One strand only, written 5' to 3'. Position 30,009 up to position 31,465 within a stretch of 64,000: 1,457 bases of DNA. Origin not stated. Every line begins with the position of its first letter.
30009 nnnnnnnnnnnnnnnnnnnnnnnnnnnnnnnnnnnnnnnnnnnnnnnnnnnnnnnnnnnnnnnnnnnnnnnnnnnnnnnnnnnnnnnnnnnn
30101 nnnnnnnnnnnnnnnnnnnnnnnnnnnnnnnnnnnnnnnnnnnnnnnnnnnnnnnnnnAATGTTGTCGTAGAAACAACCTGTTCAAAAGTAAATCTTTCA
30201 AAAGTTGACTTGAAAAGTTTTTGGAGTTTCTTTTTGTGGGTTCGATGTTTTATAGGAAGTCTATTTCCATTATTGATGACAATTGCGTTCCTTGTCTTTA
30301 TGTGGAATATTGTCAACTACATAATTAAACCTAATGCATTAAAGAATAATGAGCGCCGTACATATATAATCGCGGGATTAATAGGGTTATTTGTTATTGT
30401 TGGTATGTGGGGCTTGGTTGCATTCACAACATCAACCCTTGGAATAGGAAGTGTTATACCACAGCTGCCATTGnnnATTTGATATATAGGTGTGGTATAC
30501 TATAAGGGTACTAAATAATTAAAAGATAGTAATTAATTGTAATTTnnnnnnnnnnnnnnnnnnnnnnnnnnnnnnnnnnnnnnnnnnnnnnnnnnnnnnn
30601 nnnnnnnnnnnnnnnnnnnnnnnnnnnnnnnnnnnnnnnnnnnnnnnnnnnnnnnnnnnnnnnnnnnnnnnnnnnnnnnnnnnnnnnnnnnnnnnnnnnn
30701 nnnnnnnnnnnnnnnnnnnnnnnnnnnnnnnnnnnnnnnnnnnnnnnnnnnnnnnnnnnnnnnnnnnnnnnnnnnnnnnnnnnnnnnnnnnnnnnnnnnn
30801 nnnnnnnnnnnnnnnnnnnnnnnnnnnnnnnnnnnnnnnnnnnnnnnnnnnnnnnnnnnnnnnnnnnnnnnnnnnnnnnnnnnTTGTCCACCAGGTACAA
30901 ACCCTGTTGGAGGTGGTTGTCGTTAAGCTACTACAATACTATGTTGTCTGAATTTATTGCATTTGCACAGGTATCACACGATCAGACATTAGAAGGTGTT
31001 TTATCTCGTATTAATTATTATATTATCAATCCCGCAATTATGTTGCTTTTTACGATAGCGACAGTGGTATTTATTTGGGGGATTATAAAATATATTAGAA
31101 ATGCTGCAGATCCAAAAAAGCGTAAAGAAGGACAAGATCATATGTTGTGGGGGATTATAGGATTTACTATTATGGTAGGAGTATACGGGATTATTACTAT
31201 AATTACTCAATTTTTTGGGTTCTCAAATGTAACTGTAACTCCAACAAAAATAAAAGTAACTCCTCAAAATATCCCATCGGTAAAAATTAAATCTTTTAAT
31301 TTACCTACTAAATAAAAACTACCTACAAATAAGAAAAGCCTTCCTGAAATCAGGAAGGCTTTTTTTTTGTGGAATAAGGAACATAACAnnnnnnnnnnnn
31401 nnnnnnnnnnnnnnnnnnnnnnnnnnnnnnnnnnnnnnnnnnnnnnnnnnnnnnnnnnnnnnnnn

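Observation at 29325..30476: Cys-rich duplicated extracellular module fused to a pilin-type membrane hairpin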

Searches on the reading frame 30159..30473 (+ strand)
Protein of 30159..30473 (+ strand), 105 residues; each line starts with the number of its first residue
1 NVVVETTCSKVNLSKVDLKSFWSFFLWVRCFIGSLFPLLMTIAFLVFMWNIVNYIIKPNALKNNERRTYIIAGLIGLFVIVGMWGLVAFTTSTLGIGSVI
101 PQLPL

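Call 17: search_protein_families(library=pfam, proteins=[window:30159-30473:+], max_evalue=10)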
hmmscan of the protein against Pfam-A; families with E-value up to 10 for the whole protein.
window:30159-30473:+ (105 aa): 1 family
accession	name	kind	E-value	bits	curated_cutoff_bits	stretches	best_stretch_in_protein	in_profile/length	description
PF18895.5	T4SS_pilin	-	0.013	16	26.6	1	35-88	16-69/71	Type IV secretion system pilin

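Call 62: find_homologous_proteins(query=A4, max_evalue=0.00001)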
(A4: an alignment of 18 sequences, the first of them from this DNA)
Query A4 (18 sequences) (101 aa, profile of the alignment): 2209 proteins with E <= 0.00001 among 6861 candidates; the best 120 are listed.
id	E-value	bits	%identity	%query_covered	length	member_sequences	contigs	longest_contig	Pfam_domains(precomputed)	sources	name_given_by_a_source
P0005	9.5e-48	178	38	69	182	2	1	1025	PF18895.6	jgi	jgi:uncharacterized membrane protein YidH (DUF202 family)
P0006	9.1e-45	169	28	75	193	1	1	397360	PF18895.6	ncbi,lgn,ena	-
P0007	3.4e-38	148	31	69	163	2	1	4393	PF18895.6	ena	-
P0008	1.3e-36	142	38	98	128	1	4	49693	PF18895.6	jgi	jgi:hypothetical protein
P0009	1.4e-36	142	38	89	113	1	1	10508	PF18895.6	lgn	-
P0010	1.9e-36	142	45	89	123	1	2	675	PF18895.6,PF20303.5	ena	-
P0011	2.4e-36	142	39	89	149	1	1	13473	PF18895.6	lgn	-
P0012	2.9e-36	141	36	89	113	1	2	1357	PF18895.6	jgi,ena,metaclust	metaclust:\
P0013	3.3e-36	141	43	84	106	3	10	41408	PF18895.6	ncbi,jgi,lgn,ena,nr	ncbi:MAG: hypothetical protein KBB75_00870 [Candidatus Pacebacteria bacterium]|jgi:hypothetical prot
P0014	4.3e-36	141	43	90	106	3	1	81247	PF18895.6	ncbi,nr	ncbi:MAG TPA: hypothetical protein VK153_02165 [Candidatus Paceibacterota bacterium]|nr:hypothetical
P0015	5.8e-36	140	41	71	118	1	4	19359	PF18895.6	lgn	-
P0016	1.5e-35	139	35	89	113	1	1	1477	PF18895.6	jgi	jgi:hypothetical protein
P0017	1.5e-35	139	38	71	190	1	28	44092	PF18895.6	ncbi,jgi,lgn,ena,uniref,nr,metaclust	ncbi:MAG: hypothetical protein A3H02_01130 [Candidatus Niyogibacteria bacterium RIFCSPLOWO2_12_FULL_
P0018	1.5e-35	139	43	85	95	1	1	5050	PF18895.6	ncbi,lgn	-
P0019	1.9e-35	139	41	89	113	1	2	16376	PF18895.6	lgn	-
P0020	1.9e-35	139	35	89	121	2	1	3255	PF18895.6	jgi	jgi:hypothetical protein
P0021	2.2e-35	139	39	97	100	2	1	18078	PF18895.6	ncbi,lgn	-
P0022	2.2e-35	139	39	87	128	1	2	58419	PF18895.6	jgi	jgi:hypothetical protein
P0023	2.8e-35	138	39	97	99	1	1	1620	PF18895.6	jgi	jgi:zinc transporter ZupT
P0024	4.4e-35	138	38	98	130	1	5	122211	PF18895.6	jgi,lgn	jgi:hypothetical protein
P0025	4.9e-35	137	40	96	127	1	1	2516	PF18895.6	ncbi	-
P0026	4.9e-35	137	40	95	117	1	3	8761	PF18895.6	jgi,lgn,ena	-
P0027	5.8e-35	137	36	95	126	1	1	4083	PF18895.6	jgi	jgi:hypothetical protein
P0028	5.9e-35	137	43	61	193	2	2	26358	PF18895.6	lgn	-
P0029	6.0e-35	137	38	89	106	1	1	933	PF18895.6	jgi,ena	jgi:hypothetical protein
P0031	9.3e-35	136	34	89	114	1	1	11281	PF18895.6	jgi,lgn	-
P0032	9.8e-35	136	43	87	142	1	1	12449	PF18895.6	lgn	-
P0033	1.3e-34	136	34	91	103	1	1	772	PF18895.6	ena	-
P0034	1.3e-34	136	33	91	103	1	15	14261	PF18895.6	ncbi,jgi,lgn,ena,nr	ncbi:MAG: hypothetical protein QG566_548 [Patescibacteria group bacterium]|jgi:hypothetical protein|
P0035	1.3e-34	136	42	90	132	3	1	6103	PF18895.6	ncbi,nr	ncbi:hypothetical protein IT402_01315, partial [Candidatus Nomurabacteria bacterium]|nr:hypothetical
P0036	1.5e-34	136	39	89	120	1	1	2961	PF18895.6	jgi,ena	-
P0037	3.0e-34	135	35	98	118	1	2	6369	PF18895.6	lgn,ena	-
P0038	3.6e-34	135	40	99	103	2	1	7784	PF18895.6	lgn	-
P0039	4.2e-34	134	36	96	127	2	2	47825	PF18895.6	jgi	jgi:hypothetical protein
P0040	6.3e-34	134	37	76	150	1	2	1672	PF18895.6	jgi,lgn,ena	-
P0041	1.0e-33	133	42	69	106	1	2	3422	PF18895.6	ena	-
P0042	1.5e-33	133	33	91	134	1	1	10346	PF18895.6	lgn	-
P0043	1.6e-33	133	34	71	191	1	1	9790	PF18895.6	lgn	-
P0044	1.7e-33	132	42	72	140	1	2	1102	PF18895.6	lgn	-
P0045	2.2e-33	132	33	99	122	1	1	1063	PF18895.6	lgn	-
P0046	3.2e-33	132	35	89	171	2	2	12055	PF18895.6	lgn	-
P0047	4.9e-33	131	39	76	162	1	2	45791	PF18895.6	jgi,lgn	jgi:hypothetical protein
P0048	6.0e-33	131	42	74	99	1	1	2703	PF18895.6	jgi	jgi:uncharacterized membrane protein YidH (DUF202 family)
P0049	8.6e-33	130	37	91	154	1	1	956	PF18895.6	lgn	-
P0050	1.1e-32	130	33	91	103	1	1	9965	PF18895.6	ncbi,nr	ncbi:hypothetical protein IT400_02500 [Candidatus Nomurabacteria bacterium]|nr:hypothetical protein 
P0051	1.5e-32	129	36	98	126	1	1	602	PF18895.6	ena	-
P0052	1.7e-32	129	37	81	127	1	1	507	PF18895.6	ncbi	-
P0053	2.3e-32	129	36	64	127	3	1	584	PF18895.6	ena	-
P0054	2.7e-32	129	35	98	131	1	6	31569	PF18895.6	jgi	jgi:hypothetical protein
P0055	2.7e-32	129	46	73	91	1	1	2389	PF18895.6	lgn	-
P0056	2.8e-32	129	36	65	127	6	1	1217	PF18895.6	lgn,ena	-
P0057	3.2e-32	128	37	89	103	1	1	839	PF18895.6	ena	-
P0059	5.0e-32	128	35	96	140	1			PF18895.6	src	-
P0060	5.0e-32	128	33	89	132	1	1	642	PF18895.6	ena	-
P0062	6.7e-32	127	35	81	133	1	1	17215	PF18895.6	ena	-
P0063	7.8e-32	127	37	94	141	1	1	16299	PF18895.6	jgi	jgi:Type IV secretion system pilin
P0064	9.4e-32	127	35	64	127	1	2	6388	PF18895.6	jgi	jgi:hypothetical protein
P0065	9.8e-32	127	37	85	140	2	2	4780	PF18895.6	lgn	-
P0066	9.9e-32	127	40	78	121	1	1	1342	PF18895.6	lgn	-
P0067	1.3e-31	126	34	93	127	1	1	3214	PF18895.6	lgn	-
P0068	1.4e-31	126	38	79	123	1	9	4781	PF18895.6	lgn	-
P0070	1.8e-31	126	37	76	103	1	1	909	PF18895.6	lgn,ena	-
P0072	3.7e-31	125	34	99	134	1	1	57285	PF18895.6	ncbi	-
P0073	4.0e-31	125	43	73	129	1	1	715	PF18895.6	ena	-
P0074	6.7e-31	124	37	89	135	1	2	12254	PF18895.6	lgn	-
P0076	8.2e-31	124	32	91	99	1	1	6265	PF18895.6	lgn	-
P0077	1.0e-30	124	38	87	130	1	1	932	PF18895.6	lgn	-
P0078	1.0e-30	124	35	98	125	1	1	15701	PF18895.6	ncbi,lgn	-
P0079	1.3e-30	123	42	76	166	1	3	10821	PF18895.6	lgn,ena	-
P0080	1.3e-30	123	45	78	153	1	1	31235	PF18895.6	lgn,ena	-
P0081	1.4e-30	123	35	82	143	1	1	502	PF18895.6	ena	-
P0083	1.4e-30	123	36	83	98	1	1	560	PF18895.6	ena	-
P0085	1.6e-30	123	37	87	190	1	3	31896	PF18895.6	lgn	-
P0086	1.8e-30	123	33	95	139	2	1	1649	PF18895.6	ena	-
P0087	1.9e-30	123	40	87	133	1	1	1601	PF18895.6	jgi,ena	-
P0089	2.7e-30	122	37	90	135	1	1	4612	PF18895.6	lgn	-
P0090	3.6e-30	122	36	89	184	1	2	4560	PF18895.6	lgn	-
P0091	3.9e-30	122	35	89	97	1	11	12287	PF18895.6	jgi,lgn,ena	-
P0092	4.9e-30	121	40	86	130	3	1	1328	PF18895.6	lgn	-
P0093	6.2e-30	121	34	94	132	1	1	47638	PF18895.6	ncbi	-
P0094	6.7e-30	121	33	86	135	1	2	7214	PF18895.6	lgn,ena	-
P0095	7.1e-30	121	39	73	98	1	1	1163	PF18895.6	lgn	-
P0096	8.7e-30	121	39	82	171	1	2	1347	PF18895.6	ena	-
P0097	9.8e-30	120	41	87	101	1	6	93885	PF18895.6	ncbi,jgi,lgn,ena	-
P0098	9.9e-30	120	40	76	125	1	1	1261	PF18895.6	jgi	jgi:hypothetical protein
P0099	1.0e-29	120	37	97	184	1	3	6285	PF18895.6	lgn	-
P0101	1.1e-29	120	36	76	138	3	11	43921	PF18895.6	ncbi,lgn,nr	ncbi:MAG: hypothetical protein KBD14_00865 [Candidatus Pacebacteria bacterium]|nr:hypothetical prote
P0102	1.2e-29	120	32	96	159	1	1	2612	PF18895.6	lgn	-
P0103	1.4e-29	120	41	85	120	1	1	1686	PF18895.6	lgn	-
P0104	1.4e-29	120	33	95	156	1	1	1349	PF18895.6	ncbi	-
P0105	1.7e-29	120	39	73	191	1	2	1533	PF18895.6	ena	-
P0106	2.3e-29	119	37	70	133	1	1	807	PF18895.6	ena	-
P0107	2.3e-29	119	35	89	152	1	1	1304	PF18895.6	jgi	jgi:hypothetical protein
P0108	2.5e-29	119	36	83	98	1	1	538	PF18895.6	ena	-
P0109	2.9e-29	119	33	81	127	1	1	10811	PF18895.6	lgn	-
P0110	5.7e-29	118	35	82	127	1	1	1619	PF18895.6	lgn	-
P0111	6.0e-29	118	32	97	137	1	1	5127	PF18895.6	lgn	-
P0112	7.5e-29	118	33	88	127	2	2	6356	PF18895.6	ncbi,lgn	-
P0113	8.2e-29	117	32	83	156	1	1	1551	PF18895.6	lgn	-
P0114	8.2e-29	117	31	96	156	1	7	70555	PF18895.6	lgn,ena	-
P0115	9.3e-29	117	38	61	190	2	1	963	PF18895.6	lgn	-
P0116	9.5e-29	117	30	87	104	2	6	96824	PF18895.6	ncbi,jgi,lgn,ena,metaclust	ncbi:MAG TPA: hypothetical protein VIK86_08315 [Candidatus Paceibacterota bacterium]|metaclust:\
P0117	1.6e-28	117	37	70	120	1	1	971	PF18895.6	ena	-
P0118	1.6e-28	116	29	92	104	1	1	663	PF18895.6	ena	-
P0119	1.9e-28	116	35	81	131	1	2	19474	PF18895.6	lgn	-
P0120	2.6e-28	116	40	86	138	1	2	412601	PF18895.6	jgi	jgi:hypothetical protein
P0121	3.0e-28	116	34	87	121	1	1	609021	PF18895.6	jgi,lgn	-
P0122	3.2e-28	116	31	83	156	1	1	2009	PF18895.6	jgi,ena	-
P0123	4.2e-28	115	27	100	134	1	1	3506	PF18895.6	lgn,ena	-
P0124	4.6e-28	115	42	74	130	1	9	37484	PF18895.6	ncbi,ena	-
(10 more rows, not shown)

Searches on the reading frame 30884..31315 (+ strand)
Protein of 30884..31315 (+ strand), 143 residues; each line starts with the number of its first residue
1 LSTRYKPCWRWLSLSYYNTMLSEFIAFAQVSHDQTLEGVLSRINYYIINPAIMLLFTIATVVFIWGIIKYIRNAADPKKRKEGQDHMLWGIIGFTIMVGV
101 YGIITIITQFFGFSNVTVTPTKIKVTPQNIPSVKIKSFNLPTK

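Call 3: search_protein_families(library=pfam, proteins=[window:30884-31315:+], max_evalue=0.1)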
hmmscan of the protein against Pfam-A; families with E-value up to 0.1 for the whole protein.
window:30884-31315:+ (143 aa): 4 families
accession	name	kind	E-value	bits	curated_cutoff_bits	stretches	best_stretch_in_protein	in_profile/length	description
PF18895.5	T4SS_pilin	-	1.6e-08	34.9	26.6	1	47-106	12-70/71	Type IV secretion system pilin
PF09933.14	DUF2165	-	0.015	15.8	24.9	1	48-112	63-127/157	Predicted small integral membrane protein (DUF2165)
PF11190.13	DUF2976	-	0.03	14.6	28.2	1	36-107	12-78/87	Protein of unknown function (DUF2976)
PF19391.4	DUF5966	-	0.032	15.5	25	0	87-119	32-64/95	Family of unknown function (DUF5966)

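Call 51: search_protein_families(library=ncbifam, proteins=[window:30884-31312:+], max_evalue=1)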
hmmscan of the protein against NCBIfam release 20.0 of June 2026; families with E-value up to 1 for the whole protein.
window:30884-31312:+ (143 aa): 7 families
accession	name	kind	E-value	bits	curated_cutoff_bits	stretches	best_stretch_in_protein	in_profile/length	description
NF045849.1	ICE_MMCAP2_0565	equivalog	4.7e-10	39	40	1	44-110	13-79/80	Mbov_0395 family pilin-like conjugal transfer protein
NF038018.1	qmoC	equivalog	0.0074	15.8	300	1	39-116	247-324/360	quinone-interacting membrane-bound oxidoreductase complex subunit QmoC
NF037996.1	B-4DMT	subfamily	0.01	15.6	100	1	51-119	37-105/139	B-4DMT family transporter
NF033883.1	conj_TraQ_IncI1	equivalog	0.022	14.7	80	1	42-117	8-87/175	conjugal transfer protein TraQ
TIGR03940.1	PGA_PgaD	equivalog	0.043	13.8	31.45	1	17-84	33-100/141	poly-beta-1,6-N-acetyl-D-glucosamine biosynthesis protein PgaD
NF038351.1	cyt_ox_assem_30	subfamily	0.061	13.2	27.5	1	54-70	10-26/30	cytochrome oxidase small assembly protein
TIGR03943.1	TIGR03943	equivalog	0.13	11.6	88.8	1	42-92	4-58/221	TIGR03943 family putative permease subunit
